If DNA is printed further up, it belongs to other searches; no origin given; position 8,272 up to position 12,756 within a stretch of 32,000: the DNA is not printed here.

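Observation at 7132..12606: Convergent pair of envelope proteins: a doubly anchored 1394-aa coiled-coil giant and a CARDB-like surface protein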

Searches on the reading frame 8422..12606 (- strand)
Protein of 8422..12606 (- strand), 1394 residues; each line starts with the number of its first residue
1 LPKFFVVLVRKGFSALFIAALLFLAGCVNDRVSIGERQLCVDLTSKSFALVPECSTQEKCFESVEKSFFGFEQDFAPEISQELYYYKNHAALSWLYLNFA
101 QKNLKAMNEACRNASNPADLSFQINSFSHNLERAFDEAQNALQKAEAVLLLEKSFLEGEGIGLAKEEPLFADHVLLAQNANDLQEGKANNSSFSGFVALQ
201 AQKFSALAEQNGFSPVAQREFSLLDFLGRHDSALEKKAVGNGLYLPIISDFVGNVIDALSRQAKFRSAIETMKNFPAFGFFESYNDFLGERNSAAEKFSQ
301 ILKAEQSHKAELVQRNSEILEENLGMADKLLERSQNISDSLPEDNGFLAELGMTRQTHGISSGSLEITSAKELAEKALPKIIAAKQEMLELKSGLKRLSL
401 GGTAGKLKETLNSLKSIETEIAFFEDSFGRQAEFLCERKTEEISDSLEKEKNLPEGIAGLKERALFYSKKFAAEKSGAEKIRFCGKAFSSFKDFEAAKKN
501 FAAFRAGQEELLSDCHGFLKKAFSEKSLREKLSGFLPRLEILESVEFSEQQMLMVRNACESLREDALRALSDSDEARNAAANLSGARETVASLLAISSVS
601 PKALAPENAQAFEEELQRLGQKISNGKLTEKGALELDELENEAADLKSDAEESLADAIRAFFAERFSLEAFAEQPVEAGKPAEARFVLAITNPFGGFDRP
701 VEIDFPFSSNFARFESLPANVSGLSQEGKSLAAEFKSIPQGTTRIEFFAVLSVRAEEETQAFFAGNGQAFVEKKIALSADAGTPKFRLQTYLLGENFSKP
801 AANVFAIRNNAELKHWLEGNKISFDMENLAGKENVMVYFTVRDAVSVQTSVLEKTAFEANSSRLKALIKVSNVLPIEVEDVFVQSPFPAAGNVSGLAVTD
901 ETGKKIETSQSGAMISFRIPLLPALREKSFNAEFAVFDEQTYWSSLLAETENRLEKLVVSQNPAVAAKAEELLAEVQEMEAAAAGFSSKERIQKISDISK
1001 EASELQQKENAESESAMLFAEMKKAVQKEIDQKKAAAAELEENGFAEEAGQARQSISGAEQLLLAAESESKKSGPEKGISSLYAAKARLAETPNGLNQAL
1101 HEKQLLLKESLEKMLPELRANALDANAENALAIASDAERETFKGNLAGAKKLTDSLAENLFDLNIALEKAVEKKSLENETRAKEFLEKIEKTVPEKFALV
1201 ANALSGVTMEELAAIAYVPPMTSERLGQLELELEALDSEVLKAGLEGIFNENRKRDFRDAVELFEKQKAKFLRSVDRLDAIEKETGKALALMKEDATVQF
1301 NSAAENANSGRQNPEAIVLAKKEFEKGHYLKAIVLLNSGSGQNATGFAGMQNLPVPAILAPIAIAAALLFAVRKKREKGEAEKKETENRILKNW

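Call 3: search_protein_families(library=pfam, proteins=[window:8422-12606:-], max_evalue=1)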
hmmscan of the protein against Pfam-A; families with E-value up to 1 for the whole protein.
window:8422-12606:- (1394 aa): 1 family
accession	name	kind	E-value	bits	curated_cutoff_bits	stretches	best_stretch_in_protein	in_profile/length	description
PF00928.26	Adap_comp_sub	-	0.009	15.8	31.6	1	813-936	78-198/259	Adaptor complexes medium subunit family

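Call 4: search_protein_families(library=ncbifam, proteins=[window:8422-12606:-], max_evalue=1)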
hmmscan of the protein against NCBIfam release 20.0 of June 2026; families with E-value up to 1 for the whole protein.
window:8422-12606:- (1394 aa): 0 families

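Call 6: find_homologous_proteins(query=window:8422-12606:-)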
Query window:8422-12606:- (1394 aa): 14 proteins with E <= 0.001 among 8000 candidates.
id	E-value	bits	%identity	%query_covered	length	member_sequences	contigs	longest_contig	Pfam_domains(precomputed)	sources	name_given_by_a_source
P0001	0.0e+0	2926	100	100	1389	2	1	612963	-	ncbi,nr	ncbi:MAG: hypothetical protein HY394_00365 [Candidatus Diapherotrites archaeon]|nr:hypothetical prot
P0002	4.5e-130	454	27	99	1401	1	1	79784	-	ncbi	ncbi:MAG: hypothetical protein V1672_02920 [Candidatus Diapherotrites archaeon]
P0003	8.7e-119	417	29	65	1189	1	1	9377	-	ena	-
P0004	4.8e-118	414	30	66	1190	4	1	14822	-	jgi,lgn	-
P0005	8.6e-117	410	26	97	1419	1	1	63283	-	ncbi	ncbi:MAG: hypothetical protein V1676_05445 [Candidatus Diapherotrites archaeon]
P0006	3.4e-102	362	28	66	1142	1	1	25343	-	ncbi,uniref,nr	ncbi:MAG: hypothetical protein JW744_00490 [Candidatus Diapherotrites archaeon]|uniref:Uncharacteriz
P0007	1.7e-99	353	25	94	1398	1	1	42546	-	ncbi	ncbi:MAG: hypothetical protein V1494_05630 [Candidatus Diapherotrites archaeon]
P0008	2.7e-87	312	31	52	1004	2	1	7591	-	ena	-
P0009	1.3e-82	297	29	52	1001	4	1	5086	-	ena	-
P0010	4.8e-82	295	29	55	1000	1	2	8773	-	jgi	jgi:hypothetical protein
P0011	3.0e-75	272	25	97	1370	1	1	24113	-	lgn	-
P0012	1.6e-73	267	26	94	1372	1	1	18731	-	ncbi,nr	ncbi:MAG: hypothetical protein Q7K34_03985 [archaeon]|nr:hypothetical protein [archaeon]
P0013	4.1e-71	259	32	29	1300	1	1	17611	-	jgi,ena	-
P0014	2.4e-57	213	28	55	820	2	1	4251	-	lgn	-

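Call 7: search_solved_structures(query=window:8422-12606:-, max_evalue=1)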
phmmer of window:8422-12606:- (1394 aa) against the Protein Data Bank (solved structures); distinct sequences matched with E-value up to 1: 0.

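Call 11: find_encoding_contigs(protein=P0002, flank=8000, max_places=2)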
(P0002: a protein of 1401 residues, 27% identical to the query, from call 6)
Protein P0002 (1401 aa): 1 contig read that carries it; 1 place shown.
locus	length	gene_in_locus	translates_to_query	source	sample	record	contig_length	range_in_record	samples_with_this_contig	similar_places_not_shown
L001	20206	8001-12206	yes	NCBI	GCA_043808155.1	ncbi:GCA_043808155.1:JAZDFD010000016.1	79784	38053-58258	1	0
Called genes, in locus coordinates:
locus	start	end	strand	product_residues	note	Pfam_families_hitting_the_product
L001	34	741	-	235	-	PF19927:DUF6390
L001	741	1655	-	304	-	PF00892:EamA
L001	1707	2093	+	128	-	-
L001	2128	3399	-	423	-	PF00374:NiFeSe_Hases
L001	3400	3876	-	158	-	PF01058:Oxidored_q6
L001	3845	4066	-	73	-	-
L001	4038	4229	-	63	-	-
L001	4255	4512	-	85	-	-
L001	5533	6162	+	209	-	PF07894:SACK1 (faint), PF11495:TrmB_EBD_N (weak), PF13091:PLDc_2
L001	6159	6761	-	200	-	PF09335:VTT_dom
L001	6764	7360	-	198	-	PF01871:AMMECR1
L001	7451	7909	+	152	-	-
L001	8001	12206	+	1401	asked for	-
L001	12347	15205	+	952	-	-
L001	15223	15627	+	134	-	-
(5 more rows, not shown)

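Call 12: find_encoding_contigs(protein=P0005, flank=8000, max_places=2)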
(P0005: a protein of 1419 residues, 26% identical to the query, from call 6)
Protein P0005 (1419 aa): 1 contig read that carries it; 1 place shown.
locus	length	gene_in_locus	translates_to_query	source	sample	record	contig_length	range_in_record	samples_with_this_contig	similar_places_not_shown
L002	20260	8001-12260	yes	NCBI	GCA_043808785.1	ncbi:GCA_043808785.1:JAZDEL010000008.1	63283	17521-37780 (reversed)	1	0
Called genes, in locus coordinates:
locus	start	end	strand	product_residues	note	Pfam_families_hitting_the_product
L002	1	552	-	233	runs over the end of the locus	-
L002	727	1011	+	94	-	-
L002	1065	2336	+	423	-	PF05833:NFACT_N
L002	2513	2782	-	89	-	PF05239:PRC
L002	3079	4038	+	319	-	PF04055:Radical_SAM, PF08608:Wyosine_form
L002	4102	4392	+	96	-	-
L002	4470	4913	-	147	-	PF12802:MarR_2 (weak), PF13404:HTH_AsnC-type, PF13412:HTH_24, PF05732:RepL (weak), PF01037:AsnC_trans_reg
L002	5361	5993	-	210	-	PF01871:AMMECR1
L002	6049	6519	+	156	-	-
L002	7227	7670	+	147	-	PF01047:MarR (weak), PF09339:HTH_IclR (faint), PF12802:MarR_2 (weak), PF13404:HTH_AsnC-type, PF13412:HTH_24, PF01037:AsnC_trans_reg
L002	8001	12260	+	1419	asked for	-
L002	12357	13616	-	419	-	-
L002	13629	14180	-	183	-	PF13238:AAA_18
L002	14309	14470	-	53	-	-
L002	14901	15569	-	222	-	-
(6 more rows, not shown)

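Call 13: find_encoding_contigs(protein=P0007, flank=6000, max_places=1)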
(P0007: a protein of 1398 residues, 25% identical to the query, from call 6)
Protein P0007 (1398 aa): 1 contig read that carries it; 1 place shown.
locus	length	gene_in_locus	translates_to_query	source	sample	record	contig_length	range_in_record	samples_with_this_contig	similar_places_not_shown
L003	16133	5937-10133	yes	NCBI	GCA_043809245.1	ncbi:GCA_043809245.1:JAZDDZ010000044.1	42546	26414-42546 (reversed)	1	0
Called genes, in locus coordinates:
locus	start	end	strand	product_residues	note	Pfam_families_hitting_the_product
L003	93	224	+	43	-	-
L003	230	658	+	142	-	-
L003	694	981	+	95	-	-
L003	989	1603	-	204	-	PF01871:AMMECR1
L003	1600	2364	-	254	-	-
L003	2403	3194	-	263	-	PF01145:Band_7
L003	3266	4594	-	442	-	PF03951:Gln-synt_N, PF00120:Gln-synt_C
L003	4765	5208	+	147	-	PF01022:HTH_5 (faint), PF01047:MarR (weak), PF13404:HTH_AsnC-type, PF13412:HTH_24, PF08279:HTH_11, PF01037:AsnC_trans_reg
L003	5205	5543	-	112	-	-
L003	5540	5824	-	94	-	-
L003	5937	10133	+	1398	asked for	-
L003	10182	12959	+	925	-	PF21294:Polysacc_lyase_14 (faint), PF17957:Big_7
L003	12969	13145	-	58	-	-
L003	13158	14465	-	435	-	PF07705:CARDB (faint)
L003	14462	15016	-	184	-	PF13207:AAA_17 (faint), PF13238:AAA_18, PF13521:AAA_28 (weak)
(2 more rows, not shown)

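Call 14: find_encoding_contigs(protein=P0012, flank=6000, max_places=1)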
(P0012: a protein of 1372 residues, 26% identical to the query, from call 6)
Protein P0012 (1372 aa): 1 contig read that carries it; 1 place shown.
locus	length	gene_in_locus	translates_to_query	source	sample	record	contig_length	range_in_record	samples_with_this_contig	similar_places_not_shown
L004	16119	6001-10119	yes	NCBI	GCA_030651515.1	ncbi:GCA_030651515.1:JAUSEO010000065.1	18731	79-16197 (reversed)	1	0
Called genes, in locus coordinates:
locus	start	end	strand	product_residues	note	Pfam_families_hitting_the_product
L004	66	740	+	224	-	PF00557:Peptidase_M24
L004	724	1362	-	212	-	PF13489:Methyltransf_23, PF13649:Methyltransf_25 (weak), PF13847:Methyltransf_31 (faint), PF08241:Methyltransf_11 (weak)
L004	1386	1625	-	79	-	PF13459:Fer4_15, PF13370:Fer4_13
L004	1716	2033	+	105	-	PF01883:FeS_assembly_P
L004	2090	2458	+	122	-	-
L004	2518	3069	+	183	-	PF00578:AhpC-TSA, PF08534:Redoxin, PF13905:Thioredoxin_8 (weak)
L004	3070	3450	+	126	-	PF18894:PhageMetallopep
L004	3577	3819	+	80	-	-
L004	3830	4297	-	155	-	PF13404:HTH_AsnC-type, PF13412:HTH_24, PF01037:AsnC_trans_reg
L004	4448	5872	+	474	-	PF03951:Gln-synt_N, PF00120:Gln-synt_C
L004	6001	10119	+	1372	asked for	-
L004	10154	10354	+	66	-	PF01396:Zn_ribbon_Top1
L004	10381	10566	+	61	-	-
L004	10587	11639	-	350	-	PF04055:Radical_SAM, PF08608:Wyosine_form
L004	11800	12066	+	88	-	PF05239:PRC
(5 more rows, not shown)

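Call 15: find_encoding_contigs(protein=P0006, flank=6000, max_places=1)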
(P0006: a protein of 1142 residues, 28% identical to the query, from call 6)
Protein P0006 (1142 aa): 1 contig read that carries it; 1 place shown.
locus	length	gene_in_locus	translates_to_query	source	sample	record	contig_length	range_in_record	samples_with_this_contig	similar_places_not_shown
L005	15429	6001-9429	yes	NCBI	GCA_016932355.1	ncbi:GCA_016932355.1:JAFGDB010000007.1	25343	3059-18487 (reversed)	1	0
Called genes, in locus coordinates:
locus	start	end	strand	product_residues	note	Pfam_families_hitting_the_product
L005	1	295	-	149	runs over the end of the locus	PF01850:PIN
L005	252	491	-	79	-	-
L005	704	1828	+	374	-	PF05833:NFACT_N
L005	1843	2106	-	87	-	PF05239:PRC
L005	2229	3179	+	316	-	PF04055:Radical_SAM, PF08608:Wyosine_form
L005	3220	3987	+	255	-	-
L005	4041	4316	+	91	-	-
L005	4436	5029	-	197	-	PF01871:AMMECR1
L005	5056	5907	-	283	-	-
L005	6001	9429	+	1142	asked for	-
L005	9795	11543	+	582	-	PF07581:Glug (faint)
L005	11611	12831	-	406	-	PF13584:BatD (faint)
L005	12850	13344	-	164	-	PF01712:dNK (faint), PF13238:AAA_18, PF13521:AAA_28 (weak)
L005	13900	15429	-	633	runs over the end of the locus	PF17214:KH_TffA, PF00753:Lactamase_B, PF16661:Lactamase_B_6, PF23023:Anti-Pycsar_Apyc1, PF12706:Lactamase_B_2 (faint), PF10996:Beta-Casp, PF07521:RMMBL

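Call 16: find_encoding_contigs(protein=P0013, flank=6000, max_places=1)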
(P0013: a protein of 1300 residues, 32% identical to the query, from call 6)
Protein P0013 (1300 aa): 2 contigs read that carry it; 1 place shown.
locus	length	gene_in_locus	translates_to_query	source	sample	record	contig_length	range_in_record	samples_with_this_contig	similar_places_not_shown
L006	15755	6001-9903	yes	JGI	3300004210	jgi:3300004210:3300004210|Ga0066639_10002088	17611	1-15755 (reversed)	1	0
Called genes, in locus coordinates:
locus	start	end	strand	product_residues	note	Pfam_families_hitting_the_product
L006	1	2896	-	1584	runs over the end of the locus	?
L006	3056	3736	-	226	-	-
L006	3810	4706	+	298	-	PF01680:SOR_SNZ, PF01207:Dus (faint), PF05690:ThiG (weak)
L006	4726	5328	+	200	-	PF01174:SNO, PF03575:Peptidase_S51 (weak), PF00117:GATase, PF07685:GATase_3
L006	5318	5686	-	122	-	PF01850:PIN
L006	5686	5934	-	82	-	-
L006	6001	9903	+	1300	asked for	-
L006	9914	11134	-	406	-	-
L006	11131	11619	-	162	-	PF13238:AAA_18, PF13521:AAA_28 (faint)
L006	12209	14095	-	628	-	PF17214:KH_TffA, PF00753:Lactamase_B, PF16661:Lactamase_B_6, PF23023:Anti-Pycsar_Apyc1, PF12706:Lactamase_B_2 (weak), PF10996:Beta-Casp, PF07521:RMMBL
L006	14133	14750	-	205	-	PF00227:Proteasome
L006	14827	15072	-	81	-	-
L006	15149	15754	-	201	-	PF00254:FKBP_C (faint), PF22199:FKBP26_IF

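Call 17: find_homologous_proteins(query=A1, max_evalue=0.001)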
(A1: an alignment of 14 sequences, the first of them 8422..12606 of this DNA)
Query A1 (14 sequences) (1394 aa, profile of the alignment): 13 proteins with E <= 0.001 among 8000 candidates.
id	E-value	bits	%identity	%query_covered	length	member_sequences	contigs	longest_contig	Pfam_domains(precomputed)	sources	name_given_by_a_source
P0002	0.0e+0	1689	27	99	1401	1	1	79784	-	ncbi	ncbi:MAG: hypothetical protein V1672_02920 [Candidatus Diapherotrites archaeon]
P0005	0.0e+0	1647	26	97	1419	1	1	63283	-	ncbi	ncbi:MAG: hypothetical protein V1676_05445 [Candidatus Diapherotrites archaeon]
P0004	0.0e+0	1613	30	66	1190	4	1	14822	-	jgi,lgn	-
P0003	0.0e+0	1610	29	65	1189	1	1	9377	-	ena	-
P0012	0.0e+0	1555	26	94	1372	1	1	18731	-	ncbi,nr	ncbi:MAG: hypothetical protein Q7K34_03985 [archaeon]|nr:hypothetical protein [archaeon]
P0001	0.0e+0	1542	100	100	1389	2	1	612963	-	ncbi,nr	ncbi:MAG: hypothetical protein HY394_00365 [Candidatus Diapherotrites archaeon]|nr:hypothetical prot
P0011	0.0e+0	1498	25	97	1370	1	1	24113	-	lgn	-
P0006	0.0e+0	1445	28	66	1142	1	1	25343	-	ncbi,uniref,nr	ncbi:MAG: hypothetical protein JW744_00490 [Candidatus Diapherotrites archaeon]|uniref:Uncharacteriz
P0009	0.0e+0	1342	29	52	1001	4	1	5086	-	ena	-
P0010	0.0e+0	1319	29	55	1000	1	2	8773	-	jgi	jgi:hypothetical protein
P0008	0.0e+0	1305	31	52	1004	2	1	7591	-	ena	-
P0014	0.0e+0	1054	28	55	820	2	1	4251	-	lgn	-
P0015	5.0e-4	36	-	-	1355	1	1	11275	-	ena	-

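Call 46: search_protein_families(library=pfam, alignment_id=A5, max_evalue=0.1)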
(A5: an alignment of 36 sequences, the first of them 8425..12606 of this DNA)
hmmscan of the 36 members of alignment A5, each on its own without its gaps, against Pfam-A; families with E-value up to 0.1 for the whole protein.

A. member 1, window:8425-12606:- (1394 aa): 1 family
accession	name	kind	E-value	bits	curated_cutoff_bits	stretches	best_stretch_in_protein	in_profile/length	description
PF00928.26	Adap_comp_sub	-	0.009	15.8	31.6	1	813-936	78-198/259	Adaptor complexes medium subunit family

B. families by the number of members that match (of 36 scanned): 31 families (the first 25 are shown)
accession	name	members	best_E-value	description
PF05478.16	Prominin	1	0.00085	Prominin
PF16525.10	MHB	1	0.0021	Haemophore, haem-binding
PF12895.13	ANAPC3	1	0.0063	Anaphase-promoting complex, cyclosome, subunit 3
PF10482.14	CtIP_N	1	0.0074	Tumour-suppressor protein CtIP N-terminal domain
PF24420.1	DUF7551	1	0.0075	Domain of unknown function (DUF7551)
PF08899.16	DUF1844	1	0.0083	Domain of unknown function (DUF1844)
PF00928.26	Adap_comp_sub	1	0.009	Adaptor complexes medium subunit family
PF21227.3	Myb_DNA-binding_7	1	0.011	Myb-like DNA-binding domain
PF23030.1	SCAF11-like_C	1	0.013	SCAF11-like, C-terminal domain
PF07732.21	Cu-oxidase_3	1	0.014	Multicopper oxidase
PF05008.21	V-SNARE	1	0.016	Vesicle transport v-SNARE protein N-terminus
PF19111.5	DUF5798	1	0.026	Family of unknown function (DUF5798)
PF22299.1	BRISC_FAM175B_helical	1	0.027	BRISC complex subunit FAM175B, helical domain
PF02824.27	TGS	1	0.027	TGS domain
PF11254.13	DUF3053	1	0.036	Protein of unknown function (DUF3053)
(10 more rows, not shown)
